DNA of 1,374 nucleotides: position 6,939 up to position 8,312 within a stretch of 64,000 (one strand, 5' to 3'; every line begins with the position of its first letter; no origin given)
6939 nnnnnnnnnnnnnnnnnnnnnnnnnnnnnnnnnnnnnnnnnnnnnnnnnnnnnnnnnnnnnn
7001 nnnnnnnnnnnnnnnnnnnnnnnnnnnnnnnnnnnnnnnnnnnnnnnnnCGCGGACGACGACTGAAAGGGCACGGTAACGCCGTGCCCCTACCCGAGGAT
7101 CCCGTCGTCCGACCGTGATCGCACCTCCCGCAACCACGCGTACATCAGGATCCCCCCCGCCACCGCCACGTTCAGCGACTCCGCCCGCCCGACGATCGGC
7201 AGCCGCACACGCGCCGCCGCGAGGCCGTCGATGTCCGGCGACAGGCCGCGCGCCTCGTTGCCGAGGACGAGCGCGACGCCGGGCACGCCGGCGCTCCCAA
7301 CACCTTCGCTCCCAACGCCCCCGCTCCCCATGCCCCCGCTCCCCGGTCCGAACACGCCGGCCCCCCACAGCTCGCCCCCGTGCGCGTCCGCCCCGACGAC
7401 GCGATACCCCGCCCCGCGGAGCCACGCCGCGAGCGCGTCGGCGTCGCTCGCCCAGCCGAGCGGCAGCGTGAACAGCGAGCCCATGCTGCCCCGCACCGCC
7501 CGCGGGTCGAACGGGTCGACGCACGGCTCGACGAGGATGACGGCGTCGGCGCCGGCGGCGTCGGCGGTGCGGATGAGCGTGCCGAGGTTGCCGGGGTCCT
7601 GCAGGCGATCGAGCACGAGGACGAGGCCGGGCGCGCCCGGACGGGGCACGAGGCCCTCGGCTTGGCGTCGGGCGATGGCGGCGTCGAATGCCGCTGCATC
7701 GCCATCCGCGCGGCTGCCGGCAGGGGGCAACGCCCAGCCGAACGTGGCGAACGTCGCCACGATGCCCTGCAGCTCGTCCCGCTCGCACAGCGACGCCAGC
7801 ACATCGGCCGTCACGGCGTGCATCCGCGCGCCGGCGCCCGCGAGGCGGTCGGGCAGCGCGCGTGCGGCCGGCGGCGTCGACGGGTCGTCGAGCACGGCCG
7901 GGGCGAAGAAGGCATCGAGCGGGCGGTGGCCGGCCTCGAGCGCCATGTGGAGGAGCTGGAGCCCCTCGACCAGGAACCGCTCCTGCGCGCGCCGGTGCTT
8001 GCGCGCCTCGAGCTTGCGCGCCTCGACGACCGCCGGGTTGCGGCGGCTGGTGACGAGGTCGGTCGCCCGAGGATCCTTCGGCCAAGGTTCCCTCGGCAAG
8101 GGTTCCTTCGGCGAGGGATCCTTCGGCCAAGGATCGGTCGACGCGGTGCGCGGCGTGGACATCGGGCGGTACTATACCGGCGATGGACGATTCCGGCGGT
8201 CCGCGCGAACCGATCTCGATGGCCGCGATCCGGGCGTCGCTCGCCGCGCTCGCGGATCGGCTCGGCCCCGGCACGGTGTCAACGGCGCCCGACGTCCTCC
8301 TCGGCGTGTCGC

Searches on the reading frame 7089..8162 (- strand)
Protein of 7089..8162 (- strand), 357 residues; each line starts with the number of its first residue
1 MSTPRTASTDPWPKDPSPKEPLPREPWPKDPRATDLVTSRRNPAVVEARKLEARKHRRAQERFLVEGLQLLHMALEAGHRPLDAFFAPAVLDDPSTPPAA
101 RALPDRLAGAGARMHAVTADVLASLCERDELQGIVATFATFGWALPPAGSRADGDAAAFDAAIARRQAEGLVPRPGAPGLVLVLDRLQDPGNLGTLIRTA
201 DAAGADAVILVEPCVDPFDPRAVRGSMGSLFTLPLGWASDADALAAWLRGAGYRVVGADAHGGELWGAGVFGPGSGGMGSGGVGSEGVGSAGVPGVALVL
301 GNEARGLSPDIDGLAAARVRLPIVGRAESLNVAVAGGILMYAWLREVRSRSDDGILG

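Call 69: search_protein_families(library=pfam, proteins=[window:7089-8162:-])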
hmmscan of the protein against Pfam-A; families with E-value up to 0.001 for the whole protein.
window:7089-8162:- (357 aa): 3 families
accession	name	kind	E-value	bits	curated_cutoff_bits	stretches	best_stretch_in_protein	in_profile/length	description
PF00588.24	SpoU_methylase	-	2e-32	112.7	29.7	1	180-341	2-142/142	SpoU rRNA Methylase family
PF22435.1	MRM3-like_sub_bind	-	9.9e-13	48.8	27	1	42-136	1-84/84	MRM3-like substrate binding domain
PF08032.17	SpoU_sub_bind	-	0.00033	21.3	22.8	1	64-139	1-71/76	RNA 2'-O ribose methyltransferase substrate binding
